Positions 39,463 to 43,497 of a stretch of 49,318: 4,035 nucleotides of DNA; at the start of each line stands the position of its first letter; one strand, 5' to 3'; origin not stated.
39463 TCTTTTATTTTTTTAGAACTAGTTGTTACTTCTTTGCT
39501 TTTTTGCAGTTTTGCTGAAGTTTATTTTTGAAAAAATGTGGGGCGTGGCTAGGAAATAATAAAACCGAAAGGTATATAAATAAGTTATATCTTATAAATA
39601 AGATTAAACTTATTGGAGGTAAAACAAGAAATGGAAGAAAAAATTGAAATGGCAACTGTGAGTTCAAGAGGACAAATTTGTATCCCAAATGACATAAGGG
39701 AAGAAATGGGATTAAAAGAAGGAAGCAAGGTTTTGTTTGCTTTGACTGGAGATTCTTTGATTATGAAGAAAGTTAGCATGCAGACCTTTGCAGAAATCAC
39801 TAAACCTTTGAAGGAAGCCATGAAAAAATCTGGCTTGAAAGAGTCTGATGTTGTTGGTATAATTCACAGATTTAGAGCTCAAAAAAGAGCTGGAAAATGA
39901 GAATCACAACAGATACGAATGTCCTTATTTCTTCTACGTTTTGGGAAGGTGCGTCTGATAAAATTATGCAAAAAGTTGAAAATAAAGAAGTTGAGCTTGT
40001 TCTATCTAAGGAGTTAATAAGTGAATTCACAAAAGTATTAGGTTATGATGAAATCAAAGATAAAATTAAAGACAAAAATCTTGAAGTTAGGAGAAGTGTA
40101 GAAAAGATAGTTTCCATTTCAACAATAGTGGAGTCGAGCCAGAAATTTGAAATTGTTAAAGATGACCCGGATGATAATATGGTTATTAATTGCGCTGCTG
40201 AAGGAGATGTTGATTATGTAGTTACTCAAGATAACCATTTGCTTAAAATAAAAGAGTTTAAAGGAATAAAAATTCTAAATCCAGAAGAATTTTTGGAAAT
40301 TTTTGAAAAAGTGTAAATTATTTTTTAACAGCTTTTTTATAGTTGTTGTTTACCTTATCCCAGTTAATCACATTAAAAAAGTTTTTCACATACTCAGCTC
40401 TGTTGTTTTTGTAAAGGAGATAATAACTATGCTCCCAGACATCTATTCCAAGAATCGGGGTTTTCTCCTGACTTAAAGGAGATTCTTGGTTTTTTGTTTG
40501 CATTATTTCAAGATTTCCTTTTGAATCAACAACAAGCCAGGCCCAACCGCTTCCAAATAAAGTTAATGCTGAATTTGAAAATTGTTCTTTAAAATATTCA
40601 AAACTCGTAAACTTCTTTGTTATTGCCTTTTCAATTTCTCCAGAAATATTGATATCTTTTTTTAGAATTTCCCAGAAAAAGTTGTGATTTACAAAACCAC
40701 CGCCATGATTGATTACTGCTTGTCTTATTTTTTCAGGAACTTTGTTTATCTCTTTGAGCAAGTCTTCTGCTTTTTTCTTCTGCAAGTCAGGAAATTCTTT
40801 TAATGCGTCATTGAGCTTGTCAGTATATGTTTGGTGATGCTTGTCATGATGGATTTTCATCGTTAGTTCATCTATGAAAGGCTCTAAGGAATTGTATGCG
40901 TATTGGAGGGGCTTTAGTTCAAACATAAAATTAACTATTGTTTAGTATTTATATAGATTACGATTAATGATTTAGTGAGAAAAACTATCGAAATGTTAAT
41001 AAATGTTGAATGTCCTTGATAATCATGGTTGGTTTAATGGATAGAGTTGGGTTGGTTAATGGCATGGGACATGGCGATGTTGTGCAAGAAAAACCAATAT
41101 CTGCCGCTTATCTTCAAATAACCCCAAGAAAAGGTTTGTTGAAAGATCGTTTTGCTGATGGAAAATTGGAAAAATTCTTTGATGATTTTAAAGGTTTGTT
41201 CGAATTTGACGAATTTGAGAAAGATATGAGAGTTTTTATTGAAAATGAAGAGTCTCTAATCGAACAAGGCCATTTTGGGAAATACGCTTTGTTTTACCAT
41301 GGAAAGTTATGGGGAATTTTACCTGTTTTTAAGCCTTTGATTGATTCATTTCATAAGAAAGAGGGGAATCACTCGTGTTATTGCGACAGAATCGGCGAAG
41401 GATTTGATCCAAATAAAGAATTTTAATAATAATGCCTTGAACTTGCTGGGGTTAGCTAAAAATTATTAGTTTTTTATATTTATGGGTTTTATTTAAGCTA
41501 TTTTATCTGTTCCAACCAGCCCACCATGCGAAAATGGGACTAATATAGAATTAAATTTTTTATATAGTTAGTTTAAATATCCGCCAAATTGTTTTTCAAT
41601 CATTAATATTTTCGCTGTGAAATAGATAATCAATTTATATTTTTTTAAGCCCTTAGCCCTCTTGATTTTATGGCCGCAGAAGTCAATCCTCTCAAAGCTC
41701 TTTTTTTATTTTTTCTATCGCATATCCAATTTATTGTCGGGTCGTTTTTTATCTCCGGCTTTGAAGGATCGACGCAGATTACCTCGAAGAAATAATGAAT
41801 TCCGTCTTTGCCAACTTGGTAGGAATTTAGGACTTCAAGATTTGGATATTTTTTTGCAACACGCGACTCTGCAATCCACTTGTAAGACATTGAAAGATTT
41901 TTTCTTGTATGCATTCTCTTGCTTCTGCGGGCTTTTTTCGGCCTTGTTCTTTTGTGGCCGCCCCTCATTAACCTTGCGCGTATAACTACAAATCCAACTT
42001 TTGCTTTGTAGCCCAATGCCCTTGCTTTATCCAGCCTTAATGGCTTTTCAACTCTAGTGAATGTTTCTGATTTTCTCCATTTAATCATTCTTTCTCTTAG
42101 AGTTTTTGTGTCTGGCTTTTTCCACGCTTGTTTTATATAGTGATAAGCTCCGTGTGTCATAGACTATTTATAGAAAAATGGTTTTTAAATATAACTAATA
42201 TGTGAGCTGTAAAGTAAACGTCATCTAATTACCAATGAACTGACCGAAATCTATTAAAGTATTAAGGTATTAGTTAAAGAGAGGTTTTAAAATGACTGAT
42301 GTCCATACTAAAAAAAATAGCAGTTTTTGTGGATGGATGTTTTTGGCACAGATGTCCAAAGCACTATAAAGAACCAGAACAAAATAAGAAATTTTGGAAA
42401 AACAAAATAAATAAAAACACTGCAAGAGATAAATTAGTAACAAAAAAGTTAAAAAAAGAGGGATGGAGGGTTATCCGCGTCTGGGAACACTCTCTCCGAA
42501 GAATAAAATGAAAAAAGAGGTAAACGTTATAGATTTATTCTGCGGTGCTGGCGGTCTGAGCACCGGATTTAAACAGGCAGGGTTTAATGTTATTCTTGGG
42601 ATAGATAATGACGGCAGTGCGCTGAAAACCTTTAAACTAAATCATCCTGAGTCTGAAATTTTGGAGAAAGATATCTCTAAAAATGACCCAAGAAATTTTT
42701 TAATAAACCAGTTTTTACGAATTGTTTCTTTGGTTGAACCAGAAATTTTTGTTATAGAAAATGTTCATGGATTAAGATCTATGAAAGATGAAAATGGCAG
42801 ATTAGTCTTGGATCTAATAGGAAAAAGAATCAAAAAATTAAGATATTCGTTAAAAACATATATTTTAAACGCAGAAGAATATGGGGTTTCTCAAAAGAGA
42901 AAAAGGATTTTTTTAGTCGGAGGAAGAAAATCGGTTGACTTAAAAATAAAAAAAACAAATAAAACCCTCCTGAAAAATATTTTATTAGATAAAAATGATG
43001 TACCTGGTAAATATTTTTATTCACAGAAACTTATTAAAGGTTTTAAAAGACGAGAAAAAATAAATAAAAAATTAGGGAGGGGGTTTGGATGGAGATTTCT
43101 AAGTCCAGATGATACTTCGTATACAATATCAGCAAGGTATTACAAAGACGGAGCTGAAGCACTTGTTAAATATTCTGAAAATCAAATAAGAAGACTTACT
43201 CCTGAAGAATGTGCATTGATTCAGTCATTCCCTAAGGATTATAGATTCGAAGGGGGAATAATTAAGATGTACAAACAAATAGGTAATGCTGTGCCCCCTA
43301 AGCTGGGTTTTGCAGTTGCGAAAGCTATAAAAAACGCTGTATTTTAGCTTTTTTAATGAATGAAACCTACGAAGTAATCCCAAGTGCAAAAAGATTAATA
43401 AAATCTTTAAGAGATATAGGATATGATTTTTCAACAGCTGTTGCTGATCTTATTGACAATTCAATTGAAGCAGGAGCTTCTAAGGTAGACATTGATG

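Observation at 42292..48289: MORC-like GHKL ATPase + Z1 SF2 NTPase + PD-(D/E)XK operon whose methylase and Vsr partners are both crippled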

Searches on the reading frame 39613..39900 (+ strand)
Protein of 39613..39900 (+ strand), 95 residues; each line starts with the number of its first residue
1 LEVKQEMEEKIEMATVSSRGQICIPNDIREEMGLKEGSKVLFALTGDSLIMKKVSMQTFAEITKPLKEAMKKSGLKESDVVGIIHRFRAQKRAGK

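Call 63: search_protein_families(library=pfam, proteins=[window:39613-39900:+], max_evalue=0.001)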
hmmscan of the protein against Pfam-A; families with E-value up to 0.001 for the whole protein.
window:39613-39900:+ (95 aa): 1 family
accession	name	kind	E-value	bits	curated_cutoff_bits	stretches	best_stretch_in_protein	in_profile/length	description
PF04014.23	MazE_antitoxin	-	4.4e-11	43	24.7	1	14-55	2-44/48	Antidote-toxin recognition MazE, bacterial antitoxin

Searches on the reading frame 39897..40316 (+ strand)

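Call 63: search_protein_families(library=pfam, proteins=[window:39897-40316:+], max_evalue=0.001)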
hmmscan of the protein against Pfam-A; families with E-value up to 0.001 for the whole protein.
window:39897-40316:+ (139 aa): 3 families
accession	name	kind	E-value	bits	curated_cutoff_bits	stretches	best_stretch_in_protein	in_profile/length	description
PF13470.12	PIN_3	-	2.3e-17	64.3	27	1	3-114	2-115/115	PIN domain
PF01850.27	PIN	-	1.6e-06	29.2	23.6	1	5-119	3-118/120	PIN domain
PF24109.1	DUF7384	-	0.00022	21.7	27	0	2-119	6-108/153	Family of unknown function (DUF7384)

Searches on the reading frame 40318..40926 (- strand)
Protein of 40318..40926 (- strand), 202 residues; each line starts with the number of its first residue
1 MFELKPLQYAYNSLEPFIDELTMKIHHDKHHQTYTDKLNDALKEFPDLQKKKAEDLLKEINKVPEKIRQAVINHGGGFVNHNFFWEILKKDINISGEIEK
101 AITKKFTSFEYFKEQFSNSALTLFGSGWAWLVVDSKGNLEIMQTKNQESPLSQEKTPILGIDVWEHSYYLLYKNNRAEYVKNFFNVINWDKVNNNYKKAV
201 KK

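Call 74: find_encoding_contigs(protein=window:40318-40926:-, flank=6000, max_places=6)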
Protein window:40318-40926:- (202 aa): 1 contig read that carries it; 1 place shown.
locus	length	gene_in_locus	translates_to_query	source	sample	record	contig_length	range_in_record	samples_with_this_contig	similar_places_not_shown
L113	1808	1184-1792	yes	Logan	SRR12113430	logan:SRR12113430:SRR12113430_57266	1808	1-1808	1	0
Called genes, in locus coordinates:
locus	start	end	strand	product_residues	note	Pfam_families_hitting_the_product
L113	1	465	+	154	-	?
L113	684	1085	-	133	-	-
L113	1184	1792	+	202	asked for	PF00081:Sod_Fe_N, PF02777:Sod_Fe_C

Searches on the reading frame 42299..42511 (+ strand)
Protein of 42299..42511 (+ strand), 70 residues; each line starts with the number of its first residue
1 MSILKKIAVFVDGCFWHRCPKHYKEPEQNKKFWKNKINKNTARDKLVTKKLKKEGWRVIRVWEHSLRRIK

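Call 3: search_protein_families(library=pfam, proteins=[window:42299-42511:+], max_evalue=0.01)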
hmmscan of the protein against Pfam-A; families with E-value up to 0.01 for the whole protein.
window:42299-42511:+ (70 aa): 2 families
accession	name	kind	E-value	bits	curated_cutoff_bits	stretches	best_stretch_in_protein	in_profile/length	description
PF03852.21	Vsr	-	7e-05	23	27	1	5-18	56-69/74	DNA mismatch endonuclease Vsr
PF18741.7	MTES_1575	-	0.0013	19.2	38.2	0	38-65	53-80/96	REase_MTES_1575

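Call 4: search_protein_families(library=ncbifam, proteins=[window:42299-42511:+], max_evalue=0.01)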
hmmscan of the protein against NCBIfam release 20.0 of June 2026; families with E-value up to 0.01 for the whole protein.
window:42299-42511:+ (70 aa): 1 family
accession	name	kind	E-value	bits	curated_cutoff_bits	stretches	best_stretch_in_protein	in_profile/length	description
TIGR00632.1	vsr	subfamily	2.5e-23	82.6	97.85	1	5-64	57-118/119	DNA mismatch endonuclease Vsr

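Call 5: search_protein_families(library=padloc, proteins=[window:42299-42511:+], max_evalue=0.01)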
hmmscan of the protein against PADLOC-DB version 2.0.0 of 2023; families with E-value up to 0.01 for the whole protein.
window:42299-42511:+ (70 aa): 1 family
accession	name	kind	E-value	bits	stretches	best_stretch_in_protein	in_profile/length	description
PDLC03397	Vsr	-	3.5e-13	47.9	1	7-67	59-120/156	Type II nicking endonuclease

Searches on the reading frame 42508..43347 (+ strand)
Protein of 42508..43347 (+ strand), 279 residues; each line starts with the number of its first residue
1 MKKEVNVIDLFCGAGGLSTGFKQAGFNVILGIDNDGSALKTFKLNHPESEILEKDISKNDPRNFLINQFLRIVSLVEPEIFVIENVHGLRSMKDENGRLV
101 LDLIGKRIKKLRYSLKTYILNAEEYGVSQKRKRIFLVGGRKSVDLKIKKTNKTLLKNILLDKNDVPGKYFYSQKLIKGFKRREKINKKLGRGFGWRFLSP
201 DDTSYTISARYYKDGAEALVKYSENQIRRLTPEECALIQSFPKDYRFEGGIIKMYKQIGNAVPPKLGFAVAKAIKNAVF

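Call 3: search_protein_families(library=pfam, proteins=[window:42508-43347:+], max_evalue=0.01)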
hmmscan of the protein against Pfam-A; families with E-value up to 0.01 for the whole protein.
window:42508-43347:+ (279 aa): 2 families
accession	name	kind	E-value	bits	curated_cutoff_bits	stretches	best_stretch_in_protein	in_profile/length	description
PF00145.23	DNA_methylase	-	2.5e-54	185.3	22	2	58-275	83-323/324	C-5 cytosine-specific DNA methylase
PF09445.16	Methyltransf_15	-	6.1e-05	23.1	22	1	7-45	4-41/165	RNA cap guanine-N2 methyltransferase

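Call 4: search_protein_families(library=ncbifam, proteins=[window:42508-43347:+], max_evalue=0.01)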
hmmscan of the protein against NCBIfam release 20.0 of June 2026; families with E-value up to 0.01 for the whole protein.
window:42508-43347:+ (279 aa): 4 families
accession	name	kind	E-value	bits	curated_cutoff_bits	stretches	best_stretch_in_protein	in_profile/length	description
TIGR00675.1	dcm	superfamily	3.3e-46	158.4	100.65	2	59-274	83-329/329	DNA (cytosine-5-)-methyltransferase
NF007772.0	PRK10458.1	subfamily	1.4e-20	73.4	710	2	67-276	209-454/472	DNA cytosine methylase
TIGR00406.1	prmA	equivalog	0.00062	19.3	183.15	1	3-52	159-208/288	50S ribosomal protein L11 methyltransferase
TIGR01983.1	UbiG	equivalog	0.0028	17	102.95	1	3-52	49-97/228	bifunctional 2-polyprenyl-6-hydroxyphenol methylase/3-demethylubiquinol 3-O-methyltransferase UbiG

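Call 5: search_protein_families(library=padloc, proteins=[window:42508-43347:+], max_evalue=0.01)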
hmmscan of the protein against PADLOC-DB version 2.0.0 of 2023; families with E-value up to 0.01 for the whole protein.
window:42508-43347:+ (279 aa): 61 families (the best 25 are shown)
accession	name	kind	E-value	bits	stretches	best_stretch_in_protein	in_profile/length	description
PDLC03234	MTase_II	-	3.9e-65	218.6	3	58-152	94-187/375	Type II methyltransferase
PDLC03378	MTase_II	-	2.8e-63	212.3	2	59-276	90-328/344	Type II methyltransferase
PDLC00033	DruM2|DruM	-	4.9e-57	191.9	3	58-157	113-208/368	DNA cytosine methylase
PDLC03272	MTase_II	-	8.4e-54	181.2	2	59-277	158-389/407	Type II methyltransferase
PDLC03326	MTase_II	-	2.5e-52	176.5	3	59-147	96-184/412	Type II methyltransferase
PDLC02649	DrmMII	-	2.3e-48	163.2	3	55-152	138-232/422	DrmMII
PDLC00026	DruM2|DruM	-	1.8e-44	150.7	2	59-277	91-317/336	DNA cytosine methylase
PDLC03237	MTase_II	-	2.9e-44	149.3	3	59-152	889-980/1036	Type II methyltransferase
PDLC03361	MTase_II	-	5.3e-42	142.2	2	64-277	202-436/455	Type II methyltransferase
PDLC02653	DrmMII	-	1.8e-41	140.2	2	61-277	98-312/333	DrmMII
PDLC00027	DruM2|DruM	-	2.4e-41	140.3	3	58-149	93-181/361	DNA cytosine methylase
PDLC02656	DrmMII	-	3.9e-41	139.4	3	200-276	394-467/491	DrmMII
PDLC02648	DrmMII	-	1.1e-39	134.5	3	59-148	139-234/468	DrmMII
PDLC00031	DruM2|DruM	-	2.9e-39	133.2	3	58-149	93-181/361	DNA cytosine methylase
PDLC02650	DrmMII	-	2.9e-38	129.9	4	226-276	366-416/435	DrmMII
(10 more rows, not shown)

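Call 47: find_homologous_proteins(query=window:42508-43347:+, max_evalue=1e-30)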
Query window:42508-43347:+ (279 aa): 1469 proteins with E <= 1e-30 among 5322 candidates; the best 120 are listed.
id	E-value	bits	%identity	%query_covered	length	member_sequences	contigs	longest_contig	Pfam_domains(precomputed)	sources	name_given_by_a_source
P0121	2.1e-179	613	100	100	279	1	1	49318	PF00145.24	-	-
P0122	2.9e-172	589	89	100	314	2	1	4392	PF05175.21,PF00145.24,PF09445.17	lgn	-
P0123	4.5e-123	428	65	99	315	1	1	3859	PF05175.21,PF00145.24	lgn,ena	-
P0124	3.5e-122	425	64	100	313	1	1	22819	PF05175.21,PF00145.24,PF09445.17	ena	-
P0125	8.8e-121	420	62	98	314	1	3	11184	PF00145.24,PF09445.17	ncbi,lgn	-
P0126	2.1e-119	416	64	98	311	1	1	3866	PF05175.21,PF00145.24,PF09445.17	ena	-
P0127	6.1e-114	398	61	100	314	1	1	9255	PF05175.21,PF00145.24,PF09445.17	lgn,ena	-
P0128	2.2e-107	376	59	97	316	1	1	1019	PF00145.24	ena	-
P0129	7.6e-107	375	59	99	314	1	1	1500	PF05175.21,PF00145.24,PF09445.17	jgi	jgi:DNA (cytosine-5)-methyltransferase 1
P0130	4.6e-106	372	58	97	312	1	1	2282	PF13847.13,PF05175.21,PF00145.24,PF09445.17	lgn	-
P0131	2.5e-105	370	58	98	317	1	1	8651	PF13847.13,PF05175.21,PF00145.24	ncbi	-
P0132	2.7e-102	360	57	98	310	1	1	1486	PF05175.21,PF00145.24,PF09445.17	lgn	-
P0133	1.7e-101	357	57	98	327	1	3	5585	PF05175.21,PF00145.24,PF09445.17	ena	-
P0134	2.5e-101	357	57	97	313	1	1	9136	PF00145.24,PF09445.17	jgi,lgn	-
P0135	4.6e-101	356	55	100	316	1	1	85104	PF05175.21,PF00145.24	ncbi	-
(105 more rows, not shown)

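Call 49: find_encoding_contigs(protein=P0122, flank=5000, max_places=4)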
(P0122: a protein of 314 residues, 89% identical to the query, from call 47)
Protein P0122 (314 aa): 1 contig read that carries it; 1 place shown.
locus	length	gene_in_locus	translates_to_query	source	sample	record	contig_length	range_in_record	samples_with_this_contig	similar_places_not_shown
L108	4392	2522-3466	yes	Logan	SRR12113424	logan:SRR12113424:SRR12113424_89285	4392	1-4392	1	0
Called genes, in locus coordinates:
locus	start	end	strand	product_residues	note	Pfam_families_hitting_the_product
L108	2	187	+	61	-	?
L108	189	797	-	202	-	PF00081:Sod_Fe_N, PF02777:Sod_Fe_C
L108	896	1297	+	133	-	-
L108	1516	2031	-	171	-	PF00827:Ribosomal_L15e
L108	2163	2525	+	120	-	PF03852:Vsr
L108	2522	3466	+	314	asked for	PF00145:DNA_methylase, PF05175:MTS (weak), PF09445:Methyltransf_15 (weak)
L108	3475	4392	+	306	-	?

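Call 50: find_encoding_contigs(protein=P0124, flank=8000, max_places=2)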
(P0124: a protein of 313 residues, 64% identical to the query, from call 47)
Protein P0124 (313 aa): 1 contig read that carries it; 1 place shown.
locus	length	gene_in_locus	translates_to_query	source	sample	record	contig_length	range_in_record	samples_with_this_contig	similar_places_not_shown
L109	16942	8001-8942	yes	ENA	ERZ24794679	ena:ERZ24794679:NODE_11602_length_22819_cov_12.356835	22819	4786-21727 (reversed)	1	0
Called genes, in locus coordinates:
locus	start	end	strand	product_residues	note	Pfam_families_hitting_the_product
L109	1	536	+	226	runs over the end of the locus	PF00702:Hydrolase, PF13419:HAD_2, PF13242:Hydrolase_like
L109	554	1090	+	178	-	-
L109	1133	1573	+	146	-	-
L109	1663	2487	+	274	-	PF09520:HinfI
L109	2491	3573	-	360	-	PF02384:N6_Mtase (faint), PF01555:N6_N4_Mtase, PF18755:RAMA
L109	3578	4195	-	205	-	PF19810:HFX_2341_N, PF09651:Cas_APE2256 (weak)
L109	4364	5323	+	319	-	-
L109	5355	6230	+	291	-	PF07505:DUF5131 (weak), PF04055:Radical_SAM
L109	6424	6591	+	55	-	PF04014:MazE_antitoxin (weak)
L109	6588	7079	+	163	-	-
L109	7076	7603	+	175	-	-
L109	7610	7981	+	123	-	PF03852:Vsr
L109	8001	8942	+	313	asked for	PF00145:DNA_methylase, PF05175:MTS (weak), PF09445:Methyltransf_15 (weak)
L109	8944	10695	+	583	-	PF13589:HATPase_c_3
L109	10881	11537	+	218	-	PF01936:NYN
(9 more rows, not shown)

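Call 62: search_solved_structures(query=L108:2522-3466:+, max_evalue=0.00001, show_alignments=2)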
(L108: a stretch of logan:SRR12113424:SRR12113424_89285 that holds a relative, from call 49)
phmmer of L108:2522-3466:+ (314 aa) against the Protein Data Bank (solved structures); distinct sequences matched with E-value up to 0.00001: 50.
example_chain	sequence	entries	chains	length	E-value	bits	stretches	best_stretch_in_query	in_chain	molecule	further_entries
1dct_A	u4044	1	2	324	3.2e-42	148.1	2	6-184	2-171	PROTEIN (MODIFICATION METHYLASE HAEIII)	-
3ubt_Y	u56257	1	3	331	7.4e-41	143.6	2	6-184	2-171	Modification methylase HaeIII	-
3g7u_A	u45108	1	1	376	1.3e-34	123.1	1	5-183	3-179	Cytosine-specific methyltransferase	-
5guv_A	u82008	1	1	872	2e-30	109.4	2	5-174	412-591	DNA (cytosine-5)-methyltransferase 1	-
3pt9_A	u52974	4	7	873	1.1e-29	106.9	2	5-173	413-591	DNA (cytosine-5)-methyltransferase 1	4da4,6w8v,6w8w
3pt6_A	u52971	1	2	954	1.4e-29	106.5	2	5-173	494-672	DNA (cytosine-5)-methyltransferase 1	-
5wy1_A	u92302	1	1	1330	3.6e-29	105.2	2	5-173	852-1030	DNA (cytosine-5)-methyltransferase 1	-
3av4_A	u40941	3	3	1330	3.6e-29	105.2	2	5-173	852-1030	DNA (cytosine-5)-methyltransferase 1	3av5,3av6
5gut_A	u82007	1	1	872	4.9e-29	104.8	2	5-174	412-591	DNA (cytosine-5)-methyltransferase 1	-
9ped_A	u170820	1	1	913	3.1e-28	102.1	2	58-172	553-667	DNA (cytosine-5)-methyltransferase 1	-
9m5u_A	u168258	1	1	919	3.2e-28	102.1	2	58-172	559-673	DNA (cytosine-5)-methyltransferase 1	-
9v4p_A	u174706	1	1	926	3.3e-28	102.1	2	58-172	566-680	DNA (cytosine-5)-methyltransferase 1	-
6x9i_A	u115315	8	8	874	3.6e-28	101.9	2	5-173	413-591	DNA (cytosine-5)-methyltransferase 1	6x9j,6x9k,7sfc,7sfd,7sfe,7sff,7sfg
9v36_A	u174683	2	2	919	4.1e-28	101.7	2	5-173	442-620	DNA (cytosine-5)-methyltransferase 1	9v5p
3pta_A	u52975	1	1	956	4.6e-28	101.6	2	5-173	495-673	DNA (cytosine-5)-methyltransferase 1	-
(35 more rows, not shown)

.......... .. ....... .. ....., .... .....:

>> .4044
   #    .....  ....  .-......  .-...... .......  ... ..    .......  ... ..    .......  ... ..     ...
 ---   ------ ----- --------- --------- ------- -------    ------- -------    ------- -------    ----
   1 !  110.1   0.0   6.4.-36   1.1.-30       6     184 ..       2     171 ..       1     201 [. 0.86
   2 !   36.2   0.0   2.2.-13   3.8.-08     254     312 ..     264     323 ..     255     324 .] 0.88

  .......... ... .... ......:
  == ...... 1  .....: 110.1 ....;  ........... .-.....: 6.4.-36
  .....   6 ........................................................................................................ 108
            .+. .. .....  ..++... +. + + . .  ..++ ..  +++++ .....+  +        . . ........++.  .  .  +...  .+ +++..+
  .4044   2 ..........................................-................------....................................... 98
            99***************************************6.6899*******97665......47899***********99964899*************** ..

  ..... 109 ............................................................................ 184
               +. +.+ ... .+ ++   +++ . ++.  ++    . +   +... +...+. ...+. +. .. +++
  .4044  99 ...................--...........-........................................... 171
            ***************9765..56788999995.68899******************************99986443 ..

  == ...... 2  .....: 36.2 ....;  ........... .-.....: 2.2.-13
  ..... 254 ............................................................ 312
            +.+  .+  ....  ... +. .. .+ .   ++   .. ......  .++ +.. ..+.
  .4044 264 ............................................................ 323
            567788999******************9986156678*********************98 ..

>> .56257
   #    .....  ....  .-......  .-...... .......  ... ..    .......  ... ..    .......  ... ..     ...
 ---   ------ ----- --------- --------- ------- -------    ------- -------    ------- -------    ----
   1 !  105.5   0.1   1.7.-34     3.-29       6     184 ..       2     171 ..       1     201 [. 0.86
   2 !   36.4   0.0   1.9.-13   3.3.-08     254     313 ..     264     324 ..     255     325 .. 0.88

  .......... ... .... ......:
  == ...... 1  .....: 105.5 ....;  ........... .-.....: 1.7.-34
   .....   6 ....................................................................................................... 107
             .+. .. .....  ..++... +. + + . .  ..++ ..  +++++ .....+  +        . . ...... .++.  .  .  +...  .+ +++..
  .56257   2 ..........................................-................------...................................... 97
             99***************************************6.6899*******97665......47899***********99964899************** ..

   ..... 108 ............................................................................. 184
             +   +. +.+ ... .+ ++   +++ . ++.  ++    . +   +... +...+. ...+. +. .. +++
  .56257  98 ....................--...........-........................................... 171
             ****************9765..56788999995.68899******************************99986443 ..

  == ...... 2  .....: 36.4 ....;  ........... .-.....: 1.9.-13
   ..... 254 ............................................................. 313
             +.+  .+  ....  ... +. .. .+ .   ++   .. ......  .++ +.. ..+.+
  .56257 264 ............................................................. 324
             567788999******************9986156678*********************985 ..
